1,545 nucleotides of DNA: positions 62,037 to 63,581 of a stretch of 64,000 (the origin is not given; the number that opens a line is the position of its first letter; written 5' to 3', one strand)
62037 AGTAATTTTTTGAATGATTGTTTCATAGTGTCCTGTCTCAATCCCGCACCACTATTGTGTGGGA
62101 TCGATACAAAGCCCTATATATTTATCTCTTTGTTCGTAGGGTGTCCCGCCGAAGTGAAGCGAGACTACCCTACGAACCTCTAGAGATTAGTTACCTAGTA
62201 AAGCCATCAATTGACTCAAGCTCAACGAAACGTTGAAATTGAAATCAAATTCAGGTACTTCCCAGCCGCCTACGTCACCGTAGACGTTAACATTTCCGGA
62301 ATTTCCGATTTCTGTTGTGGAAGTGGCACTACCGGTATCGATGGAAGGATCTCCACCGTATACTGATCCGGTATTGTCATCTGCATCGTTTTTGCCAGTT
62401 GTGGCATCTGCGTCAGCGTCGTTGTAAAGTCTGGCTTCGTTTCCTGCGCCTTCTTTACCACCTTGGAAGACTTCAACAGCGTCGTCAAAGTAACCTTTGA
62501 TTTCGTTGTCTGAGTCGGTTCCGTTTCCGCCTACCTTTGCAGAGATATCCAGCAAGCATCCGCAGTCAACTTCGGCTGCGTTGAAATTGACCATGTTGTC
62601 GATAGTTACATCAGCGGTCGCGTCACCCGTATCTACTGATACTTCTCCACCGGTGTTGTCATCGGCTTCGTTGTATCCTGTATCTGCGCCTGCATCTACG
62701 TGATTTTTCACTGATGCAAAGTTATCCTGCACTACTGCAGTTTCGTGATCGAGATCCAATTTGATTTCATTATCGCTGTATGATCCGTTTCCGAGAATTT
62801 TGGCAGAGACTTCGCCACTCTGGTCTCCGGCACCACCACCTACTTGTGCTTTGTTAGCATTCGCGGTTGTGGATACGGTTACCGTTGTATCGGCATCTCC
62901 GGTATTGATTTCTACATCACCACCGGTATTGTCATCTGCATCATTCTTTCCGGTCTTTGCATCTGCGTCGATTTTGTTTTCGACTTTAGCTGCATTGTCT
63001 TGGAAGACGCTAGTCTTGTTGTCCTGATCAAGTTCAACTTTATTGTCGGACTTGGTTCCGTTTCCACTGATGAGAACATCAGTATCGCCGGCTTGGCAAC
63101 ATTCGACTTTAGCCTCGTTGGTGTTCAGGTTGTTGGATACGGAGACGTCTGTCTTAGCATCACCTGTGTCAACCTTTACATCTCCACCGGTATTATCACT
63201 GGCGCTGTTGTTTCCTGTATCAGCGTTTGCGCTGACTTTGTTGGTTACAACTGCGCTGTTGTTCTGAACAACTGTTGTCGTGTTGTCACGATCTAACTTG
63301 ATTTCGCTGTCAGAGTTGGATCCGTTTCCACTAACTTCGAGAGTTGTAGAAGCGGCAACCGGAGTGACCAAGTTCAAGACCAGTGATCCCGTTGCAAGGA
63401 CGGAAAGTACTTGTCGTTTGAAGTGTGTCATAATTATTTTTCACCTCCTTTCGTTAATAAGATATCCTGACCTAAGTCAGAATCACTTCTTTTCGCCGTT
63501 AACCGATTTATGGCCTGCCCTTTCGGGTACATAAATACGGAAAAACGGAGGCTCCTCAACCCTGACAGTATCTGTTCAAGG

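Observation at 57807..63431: Sortase gene embedded in a cluster of four paralogous secreted proteins built from an unrecognised ~85-aa Asn/Thr/Gly/Asp-rich repeat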

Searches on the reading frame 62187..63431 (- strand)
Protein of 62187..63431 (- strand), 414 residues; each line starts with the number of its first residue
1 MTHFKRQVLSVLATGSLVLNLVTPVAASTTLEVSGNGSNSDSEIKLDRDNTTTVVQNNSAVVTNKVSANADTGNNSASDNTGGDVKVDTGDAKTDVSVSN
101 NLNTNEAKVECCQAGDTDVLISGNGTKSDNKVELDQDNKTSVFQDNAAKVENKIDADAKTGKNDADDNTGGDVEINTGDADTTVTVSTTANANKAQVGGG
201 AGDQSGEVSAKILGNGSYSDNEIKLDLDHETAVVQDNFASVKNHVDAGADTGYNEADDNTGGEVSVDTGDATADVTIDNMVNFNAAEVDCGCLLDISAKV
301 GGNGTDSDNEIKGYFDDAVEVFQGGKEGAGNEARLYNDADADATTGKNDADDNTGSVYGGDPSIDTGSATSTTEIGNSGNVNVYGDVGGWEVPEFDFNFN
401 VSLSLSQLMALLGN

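Call 3: search_protein_families(library=pfam, proteins=[window:62187-63431:-], max_evalue=1)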
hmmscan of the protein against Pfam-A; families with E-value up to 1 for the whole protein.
window:62187-63431:- (414 aa): 2 families
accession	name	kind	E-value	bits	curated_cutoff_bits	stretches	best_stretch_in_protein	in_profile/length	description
PF06536.16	Av_adeno_fibre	-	0.091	13.1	22.7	0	217-242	10-35/56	Avian adenovirus fibre, N-terminal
PF24582.1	DUF7609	-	0.48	11.2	27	0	223-272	20-69/85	Domain of unknown function (DUF7609)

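Call 4: search_protein_families(library=ncbifam, proteins=[window:62187-63431:-], max_evalue=1)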
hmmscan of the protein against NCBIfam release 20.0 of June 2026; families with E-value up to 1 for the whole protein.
window:62187-63431:- (414 aa): 0 families

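Call 6: find_homologous_proteins(query=window:62187-63431:-)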
Query window:62187-63431:- (414 aa): 798 proteins with E <= 0.001 among 8000 candidates; the best 120 are listed.
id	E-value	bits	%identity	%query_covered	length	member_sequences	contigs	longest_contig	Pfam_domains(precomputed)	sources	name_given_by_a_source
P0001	3.5e-253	858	100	100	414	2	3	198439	-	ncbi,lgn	-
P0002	1.1e-228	777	91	100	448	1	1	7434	-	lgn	-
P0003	3.5e-200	684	82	97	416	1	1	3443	-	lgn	-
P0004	4.8e-137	476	61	100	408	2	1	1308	-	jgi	jgi:hypothetical protein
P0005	1.4e-134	468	61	100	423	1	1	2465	-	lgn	-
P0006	8.3e-134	465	49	93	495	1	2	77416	-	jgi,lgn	jgi:hypothetical protein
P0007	1.2e-133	465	60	100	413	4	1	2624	-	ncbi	ncbi:MAG: hypothetical protein AAB961_01325 [Patescibacteria group bacterium]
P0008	1.1e-132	461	61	100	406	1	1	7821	-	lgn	-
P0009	4.8e-130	453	59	100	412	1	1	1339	-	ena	-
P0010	1.1e-129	452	58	98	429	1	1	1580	-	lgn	-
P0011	1.2e-128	448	58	100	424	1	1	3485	-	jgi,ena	-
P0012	2.3e-128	447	57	98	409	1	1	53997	-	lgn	-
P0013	8.8e-128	445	57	98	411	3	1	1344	-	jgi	jgi:hypothetical protein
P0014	8.9e-128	445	49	93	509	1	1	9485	-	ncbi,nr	ncbi:hypothetical protein HY407_04625 [Candidatus Gottesmanbacteria bacterium]|nr:hypothetical prote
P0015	1.2e-127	445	59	95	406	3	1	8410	-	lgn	-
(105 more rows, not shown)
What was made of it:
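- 62187..63431 (-): D: secreted, unanchored, 4-unit protein (414 aa, pI 4.05, net charge -48). Candidate major subunit. Units at 63090-63353, 62817-63089, 62553-62816 and 62262-62552. Cys pairs at residues 111/112 and 290/292. Conserved C-terminal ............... helix. More than 790 homologs, all 'hypothetical', at 45-60% identity over the full length (call 6).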

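Call 7: search_solved_structures(query=window:62187-63431:-, max_evalue=10)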
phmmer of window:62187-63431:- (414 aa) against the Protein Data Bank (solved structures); distinct sequences matched with E-value up to 10: 0.

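Call 17: find_related_loci(query=A1, collection=genome_contigs, flank=8000)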
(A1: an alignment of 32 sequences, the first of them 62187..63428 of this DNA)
Query A1 (413 aa) in genome_contigs; peptide patterns used: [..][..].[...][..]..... (x = any residue, [..] = any of these).
107 stretches matched a pattern; 72 encode a relative of the query (tblastn E <= 1e-3); 72 distinct loci.
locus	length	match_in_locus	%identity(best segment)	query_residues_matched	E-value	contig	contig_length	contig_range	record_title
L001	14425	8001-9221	59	1-412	1e-136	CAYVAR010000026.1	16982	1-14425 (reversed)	MAG TPA_asm: uncultured Gammaproteobacteria bacterium isolate binchicken_co110_1166 genome assembly, contig: NODE_7293_l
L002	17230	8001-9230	60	2-412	9e-136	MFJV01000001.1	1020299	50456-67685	MAG: Candidatus Gottesmanbacteria bacterium RIFCSPLOWO2_01_FULL_43_11b rifcsplowo2_01_scaffold_30, whole genome shotgun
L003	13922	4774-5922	60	1-392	3e-135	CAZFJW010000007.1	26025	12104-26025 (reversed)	MAG TPA_asm: uncultured Gammaproteobacteria bacterium isolate SRP342105_co1_31 genome assembly, contig: NODE_2454_length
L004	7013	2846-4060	55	3-412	2e-129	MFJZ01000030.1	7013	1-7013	MAG: Candidatus Gottesmanbacteria bacterium RIFCSPLOWO2_01_FULL_49_10 rifcsplowo2_01_scaffold_30608, whole genome shotgu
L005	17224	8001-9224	54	2-412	1e-127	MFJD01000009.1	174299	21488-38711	MAG: Candidatus Gottesmanbacteria bacterium RBG_16_52_11 RBG_16_scaffold_2457, whole genome shotgun sequence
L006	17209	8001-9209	53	1-409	4e-127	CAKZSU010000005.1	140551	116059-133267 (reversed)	MAG: uncultured Patescibacteria group bacterium isolate N1_Bin_METABAT__44_1 genome assembly, contig: c_000000579631, wh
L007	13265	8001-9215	54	3-412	5e-127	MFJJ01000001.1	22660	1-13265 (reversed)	MAG: Candidatus Gottesmanbacteria bacterium RIFCSPHIGHO2_01_FULL_46_14 rifcsphigho2_01_scaffold_10795, whole genome shot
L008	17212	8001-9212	56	1-401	2e-125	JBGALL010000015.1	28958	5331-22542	MAG: Candidatus Woesebacteria bacterium isolate MAG_MBR_H10.109 MBRH10-109_opera_contig_5685, whole genome shotgun seque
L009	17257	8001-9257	55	2-411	2e-123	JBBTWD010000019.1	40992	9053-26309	MAG: Patescibacteria group bacterium isolate H43-bin018_1 H43_bin018_1_000000000019, whole genome shotgun sequence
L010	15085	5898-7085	56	1-398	6e-116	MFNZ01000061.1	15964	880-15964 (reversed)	MAG: Candidatus Levybacteria bacterium RIFCSPHIGHO2_02_FULL_37_13 rifcsphigho2_02_scaffold_9034, whole genome shotgun se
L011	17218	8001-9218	53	1-398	2e-115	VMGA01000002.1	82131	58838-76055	MAG: Microgenomates group bacterium Gr01-1014_16 G01um101416_scaffold_243, whole genome shotgun sequence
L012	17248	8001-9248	53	1-403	2e-115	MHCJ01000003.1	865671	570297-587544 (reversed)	MAG: Candidatus Chisholmbacteria bacterium RIFCSPHIGHO2_01_FULL_52_32 rifcsphigho2_01_scaffold_32, whole genome shotgun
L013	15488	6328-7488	56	2-385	5e-115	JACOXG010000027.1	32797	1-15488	MAG: Candidatus Daviesbacteria bacterium isolate NC_groundwater_147_Ag_S-0.1um_38_19 S4_GD2017_2_S1_scaffold_2574, whole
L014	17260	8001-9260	55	1-408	1e-114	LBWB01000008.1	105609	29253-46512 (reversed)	MAG: Candidatus Woesebacteria bacterium GW2011_GWB1_39_12 UT24_C0008, whole genome shotgun sequence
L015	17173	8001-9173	56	1-384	2e-112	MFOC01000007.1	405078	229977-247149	MAG: Candidatus Levybacteria bacterium RIFCSPHIGHO2_02_FULL_40_18 rifcsphigho2_02_scaffold_49, whole genome shotgun sequ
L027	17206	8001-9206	54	1-408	1e-101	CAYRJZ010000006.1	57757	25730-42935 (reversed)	MAG TPA_asm: uncultured Gammaproteobacteria bacterium isolate SRP170004_co1_576 genome assembly, contig: NODE_628_length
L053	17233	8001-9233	47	4-412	2e-81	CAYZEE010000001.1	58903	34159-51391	MAG TPA_asm: uncultured Gammaproteobacteria bacterium isolate SRP271791_co2_53 genome assembly, contig: NODE_42_length_5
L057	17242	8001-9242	46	4-412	3e-78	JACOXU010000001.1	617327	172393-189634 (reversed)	MAG: Candidatus Levyibacteriota bacterium isolate NC_groundwater_161_Ag_S-0.1um_37_19 S4_GD2017_2_S1_scaffold_10, whole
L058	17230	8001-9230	50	2-411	4e-78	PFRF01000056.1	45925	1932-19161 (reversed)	MAG: Candidatus Levybacteria bacterium CG_4_9_14_0_2_um_filter_35_21 CG_4_9_14_0.2_um_filter_scaffold_582_c, whole genom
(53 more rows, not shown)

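Call 20: predict_structure(alignment_id=A1)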
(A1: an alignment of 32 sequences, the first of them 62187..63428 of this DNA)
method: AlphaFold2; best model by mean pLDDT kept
length: 413 residues; sequences in the alignment: 32
mean_pLDDT: 71.6   pTM: 0.56
mean pLDDT of the five models: 71.6, 63.4, 57.5, 49.7, 38.5
residues with pLDDT >= 90: 14; 70-90: 275; 50-70: 81; < 50: 43
segments of 3 or more residues with pLDDT < 50: 1-25, 387-402
pLDDT, mean of each block of 10 residues (from residue 1): 30 33 52 70 76 75 85 76 81 86 74 69 69 78 77 87 73 85 84 70 66 72 79 80 87 72 81 86 75 65 71 77 64 84 79 61 82 80 57 36 57 54
secondary structure, 60 per line:
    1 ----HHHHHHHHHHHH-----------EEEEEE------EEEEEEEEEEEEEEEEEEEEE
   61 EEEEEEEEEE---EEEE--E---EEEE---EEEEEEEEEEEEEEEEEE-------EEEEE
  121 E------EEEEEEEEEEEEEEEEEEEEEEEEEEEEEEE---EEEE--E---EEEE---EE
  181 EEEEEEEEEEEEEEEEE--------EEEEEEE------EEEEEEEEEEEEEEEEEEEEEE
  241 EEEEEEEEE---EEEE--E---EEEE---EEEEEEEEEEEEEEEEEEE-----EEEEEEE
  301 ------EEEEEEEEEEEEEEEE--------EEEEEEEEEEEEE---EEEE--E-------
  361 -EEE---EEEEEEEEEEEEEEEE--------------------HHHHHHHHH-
elements in order: H5-16 E28-33 E40-70 E74-77 E84-87 E91-108 E116-121 E128-158 E162-165 E172-175 E179-197 E206-212 E219-249 E253-256 E263-266 E270-288 E294-300 E307-322 E331-343 E347-350 E362-364 E368-383 H404-412
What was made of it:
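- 62187..63431 (-): Model in call 20.
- On Curli / functional amyloid (CsgA-like): Model pLDDT is 71.6 (call 20).
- The D model is all-beta (pLDDT 71.6, call 20).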

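Call 64: fold_search(model_id=the predicted structure, library=pdb)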
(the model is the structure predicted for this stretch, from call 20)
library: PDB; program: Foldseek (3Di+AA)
matches with E <= 10: 122; with E <= 0.001: 0
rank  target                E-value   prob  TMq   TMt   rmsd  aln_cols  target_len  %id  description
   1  8c50_A                1.9e-02  0.02  0.05  0.05  45.0       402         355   11  Pontibacter korlensis curli subunit CsgA (released 2023-06-28)
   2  9u4u_A                5.6e-02  0.03  0.05  0.11  35.8       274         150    9  Structure of the functional amyloid FapC from Pseudomonas sp.UK4 (released 2025-08-06)
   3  5awf_A                2.7e-01  0.02  0.07  0.08  38.6       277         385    8  Crystal structure of SufB-SufC-SufD complex from Escherichia coli (released 2015-11-11)
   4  5awf_E                2.7e-01  0.01  0.08  0.08  37.6       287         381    9  Crystal structure of SufB-SufC-SufD complex from Escherichia coli (released 2015-11-11)
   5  4kh3                  3.0e-01  0.00  0.06  0.05  46.4       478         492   11  Structure of a bacterial self-associating protein (released 2014-01-15)
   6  6n2b_A                3.9e-01  0.01  0.04  0.05  40.3       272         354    9  The Crystal Structure of Caldicellulosiruptor kristjanssonii Tapirin C-terminal domain (released 2018-12-19)
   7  4c2l_A                3.9e-01  0.01  0.05  0.05  40.4       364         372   14  Crystal structure of endo-xylogalacturonan hydrolase from Aspergillus tubingensis (released 2013-09-25)
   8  8iq9_B                3.9e-01  0.01  0.05  0.04  40.4       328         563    9  Crystal structure of trimeric K2-2 TSP in complex with tetrasaccharide and octasaccharide (released 2024-02-21)
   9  5awf_B                4.3e-01  0.01  0.06  0.06  37.9       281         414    7  Crystal structure of SufB-SufC-SufD complex from Escherichia coli (released 2015-11-11)
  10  9h78_B                4.5e-01  0.01  0.05  0.06  39.3       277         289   11  [FeS] cluster-loaded SMS complex from M. jannaschii (released 2025-06-04)
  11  9j4l_A                5.5e-01  0.01  0.05  0.05  40.9       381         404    8  Crystal structure of GH9l Inulin fructotransferases (IFTase) (released 2024-09-04)
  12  9ozl_B                5.5e-01  0.00  0.04  0.04  40.9       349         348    8  Crystal structure of the polysaccharide lyase RbmB from Vibrio cholerae (released 2026-03-11)
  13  3h09_A                6.0e-01  0.01  0.05  0.03  40.3       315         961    8  The structure of Haemophilus influenzae IgA1 protease (released 2009-04-21)
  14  8iqe_D                6.4e-01  0.00  0.05  0.04  40.1       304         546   10  Crystal structure of tetrameric K2-2 TSP (released 2024-02-21)
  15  8iq9_A                6.7e-01  0.00  0.05  0.04  40.5       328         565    9  Crystal structure of trimeric K2-2 TSP in complex with tetrasaccharide and octasaccharide (released 2024-02-21)
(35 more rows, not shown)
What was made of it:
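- On Curli / functional amyloid (CsgA-like): Foldseek E is 0.019 with TM 0.05 (call 64).
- Foldseek finds nothing significant (best E 0.019, TM about 0.05, call 64), so 'solenoid' is a local resemblance.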

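Call 76: find_encoding_contigs(protein=window:62187-63431:-, flank=10000, max_places=3)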
Protein window:62187-63431:- (414 aa): 3 contigs read that carry it; 3 places shown.
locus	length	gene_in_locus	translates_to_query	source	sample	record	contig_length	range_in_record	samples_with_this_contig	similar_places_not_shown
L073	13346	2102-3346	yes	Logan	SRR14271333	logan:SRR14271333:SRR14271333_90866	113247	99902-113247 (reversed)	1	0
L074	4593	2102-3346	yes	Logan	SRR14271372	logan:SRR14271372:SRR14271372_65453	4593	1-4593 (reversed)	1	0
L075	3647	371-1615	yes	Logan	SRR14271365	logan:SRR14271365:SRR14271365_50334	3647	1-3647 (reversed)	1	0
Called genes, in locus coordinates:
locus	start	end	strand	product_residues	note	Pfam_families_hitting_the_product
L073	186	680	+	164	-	-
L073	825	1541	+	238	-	-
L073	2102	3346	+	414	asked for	-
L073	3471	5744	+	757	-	-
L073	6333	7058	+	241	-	PF04203:Sortase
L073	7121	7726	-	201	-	-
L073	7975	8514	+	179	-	PF08123:DOT1 (faint)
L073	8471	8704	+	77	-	-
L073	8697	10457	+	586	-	PF07973:tRNA_SAD, PF00587:tRNA-synt_2b, PF03129:HGTP_anticodon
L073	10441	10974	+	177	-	PF05198:IF3_N, PF00707:IF3_C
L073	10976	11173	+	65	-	PF01632:Ribosomal_L35p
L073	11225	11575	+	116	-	PF00453:Ribosomal_L20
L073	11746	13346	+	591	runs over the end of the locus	PF01411:tRNA-synt_2c, PF02912:Phe_tRNA-synt_N, PF01409:tRNA-synt_2d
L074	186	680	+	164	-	-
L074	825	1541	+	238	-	-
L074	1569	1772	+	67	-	PF10055:DUF2292 (weak)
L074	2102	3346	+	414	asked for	-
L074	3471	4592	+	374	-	?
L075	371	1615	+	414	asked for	-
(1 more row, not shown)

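Call 77: search_protein_families(library=ncbifam, proteins=[L053:11619-12776:+, L027:11577-12692:+, L012:11691-12851:+, L058:11510-12667:+, L001:11563-12273:+, L053:12715-13314:+, L027:12735-13313:+, L012:12860-13492:+], max_evalue=1)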
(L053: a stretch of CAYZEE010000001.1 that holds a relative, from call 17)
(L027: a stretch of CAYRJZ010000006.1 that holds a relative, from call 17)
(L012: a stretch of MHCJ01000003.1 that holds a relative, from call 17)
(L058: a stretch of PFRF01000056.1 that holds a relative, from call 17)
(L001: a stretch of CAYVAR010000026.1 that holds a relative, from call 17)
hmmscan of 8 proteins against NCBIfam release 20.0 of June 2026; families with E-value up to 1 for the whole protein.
L053:11619-12776:+ (385 aa): 0 families

L027:11577-12692:+ (371 aa): 0 families

L012:11691-12851:+ (386 aa): 1 family
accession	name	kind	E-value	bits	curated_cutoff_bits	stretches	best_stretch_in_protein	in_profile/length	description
NF007629.0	PRK10291.1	equivalog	0.61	10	246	1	101-182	26-109/135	lactoylglutathione lyase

L058:11510-12667:+ (385 aa): 0 families

L001:11563-12273:+ (236 aa): 1 family
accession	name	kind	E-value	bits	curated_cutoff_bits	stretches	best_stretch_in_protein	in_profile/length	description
TIGR04526.1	predic_Ig_block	subfamily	0.19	10.6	150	1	70-166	23-112/693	putative immunoglobulin-blocking virulence protein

L053:12715-13314:+ (199 aa): 9 families
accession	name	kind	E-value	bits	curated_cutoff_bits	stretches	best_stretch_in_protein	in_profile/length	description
NF033745.1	class_C_sortase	subfamily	1.8e-19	70.3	160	1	58-195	91-217/220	class C sortase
TIGR01076.1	sortase_fam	subfamily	1.8e-18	66.6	39.35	1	63-195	2-124/136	sortase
NF058671.1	sortase_SrtD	exception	1.5e-15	57.3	140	1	58-195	61-184/187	class D sortase, LPxTATN-specific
NF033746.1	class_D_sortase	subfamily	2.4e-15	56.5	165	1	58-196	7-131/135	class D sortase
NF033747.1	class_E_sortase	subfamily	3.1e-08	33.7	160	1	54-196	64-203/211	class E sortase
NF033748.1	class_F_sortase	subfamily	2.6e-05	23.9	166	1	57-182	7-133/155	class F sortase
TIGR03784.1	marine_sortase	equivalog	5.7e-05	22.8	158.25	1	129-186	102-160/174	class GN sortase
NF045951.1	MAG0110_fam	subfamily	0.0028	16.9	98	1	16-63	7-54/237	MAG0110 family membrane protein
NF053836.1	sortase_YLP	equivalog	0.15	11.9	125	1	161-198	154-193/195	putative sortase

L027:12735-13313:+ (192 aa): 7 families
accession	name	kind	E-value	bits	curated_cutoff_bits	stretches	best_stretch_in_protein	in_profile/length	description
NF033745.1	class_C_sortase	subfamily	6.2e-16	58.8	160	1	81-188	113-217/220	class C sortase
TIGR01076.1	sortase_fam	subfamily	1.7e-12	47.3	39.35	1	83-188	22-124/136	sortase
NF058671.1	sortase_SrtD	exception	4.2e-12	46.1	140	1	48-187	58-183/187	class D sortase, LPxTATN-specific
NF033746.1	class_D_sortase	subfamily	9.2e-12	44.9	165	1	50-189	6-131/135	class D sortase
NF033747.1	class_E_sortase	subfamily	7.6e-07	29.2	160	1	81-191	93-205/211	class E sortase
NF033748.1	class_F_sortase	subfamily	0.00068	19.3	166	1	92-176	51-134/155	class F sortase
TIGR03784.1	marine_sortase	equivalog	0.0049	16.5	158.25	1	120-178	100-159/174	class GN sortase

L012:12860-13492:+ (210 aa): 7 families
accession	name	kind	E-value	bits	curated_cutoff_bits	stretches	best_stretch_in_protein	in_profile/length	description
NF033745.1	class_C_sortase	subfamily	4.7e-18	65.7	160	1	58-206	82-220/220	class C sortase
TIGR01076.1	sortase_fam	subfamily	2.6e-17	62.9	39.35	1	72-207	3-128/136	sortase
NF058671.1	sortase_SrtD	exception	5e-15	55.6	140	1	59-205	54-186/187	class D sortase, LPxTATN-specific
NF033746.1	class_D_sortase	subfamily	1.3e-14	54.2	165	1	66-207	7-134/135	class D sortase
NF033747.1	class_E_sortase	subfamily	7.2e-10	39.1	160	1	65-206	66-205/211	class E sortase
TIGR03784.1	marine_sortase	equivalog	7.8e-06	25.6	158.25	1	135-194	100-160/174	class GN sortase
NF033748.1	class_F_sortase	subfamily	1.4e-05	24.8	166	1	64-191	6-134/155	class F sortase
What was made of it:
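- No LPXTG-anchor HMM matches B or even its LPATG orthologs (calls 3, 4, 77). Sortases of the LPxTG lineages score best against the class C (pilus) model (59-70 bits, call 77). All class C scores are far below the 160-bit cut-off (call 77). The motif is non-canonical, and anchor HMMs do not match (calls 3, 4, 77).
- Tried and rejected: NCBIfam on LPATG-bearing B orthologs did not pick up anchor models, so HMM-based confirmation of the signal failed (call 77).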

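Call 80: search_protein_families(library=pfam, proteins=[L073:186-680:+, L073:825-1541:+, L074:1569-1772:+, L006:6785-7513:+, L057:4718-5215:+], max_evalue=1)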
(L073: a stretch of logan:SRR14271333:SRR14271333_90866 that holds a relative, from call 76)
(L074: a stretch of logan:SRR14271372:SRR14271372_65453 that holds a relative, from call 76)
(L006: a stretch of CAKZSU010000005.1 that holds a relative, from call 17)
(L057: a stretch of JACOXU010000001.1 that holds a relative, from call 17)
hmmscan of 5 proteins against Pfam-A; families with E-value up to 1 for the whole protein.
L073:186-680:+ (164 aa): 1 family
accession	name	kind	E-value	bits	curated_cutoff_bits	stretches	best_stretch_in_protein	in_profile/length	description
PF04388.17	Hamartin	-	0.017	14.4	25.9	1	28-146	354-479/727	Hamartin protein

L073:825-1541:+ (238 aa): 1 family
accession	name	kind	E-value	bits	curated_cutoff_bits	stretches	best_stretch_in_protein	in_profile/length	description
PF10285.15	Luciferase_cat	-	0.024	14.5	25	1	140-184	209-254/296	Luciferase catalytic domain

L074:1569-1772:+ (67 aa): 1 family
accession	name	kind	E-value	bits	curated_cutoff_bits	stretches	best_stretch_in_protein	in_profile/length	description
PF10055.14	DUF2292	-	1.5e-06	28.2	22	1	15-43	2-29/37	Uncharacterized small protein (DUF2292)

L006:6785-7513:+ (242 aa): 3 families
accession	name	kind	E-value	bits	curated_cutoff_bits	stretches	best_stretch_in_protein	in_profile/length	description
PF02507.20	PSI_PsaF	-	0.063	13.6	27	1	58-120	96-159/172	Photosystem I reaction centre subunit III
PF16112.10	DUF4830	-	0.1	13.5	23.5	1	106-142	31-67/84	Domain of unknown function (DUF4830)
PF13314.11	DUF4083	-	0.24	11.8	25.4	0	65-93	10-38/57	Domain of unknown function (DUF4083)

L057:4718-5215:+ (165 aa): 2 families
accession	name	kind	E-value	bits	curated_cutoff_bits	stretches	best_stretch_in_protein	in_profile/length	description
PF07536.20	HWE_HK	-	0.037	15.2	22.8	0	93-140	18-65/83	HWE histidine kinase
PF04886.17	PT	-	0.4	10.7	26.2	1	51-68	6-23/36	PT disordered repeat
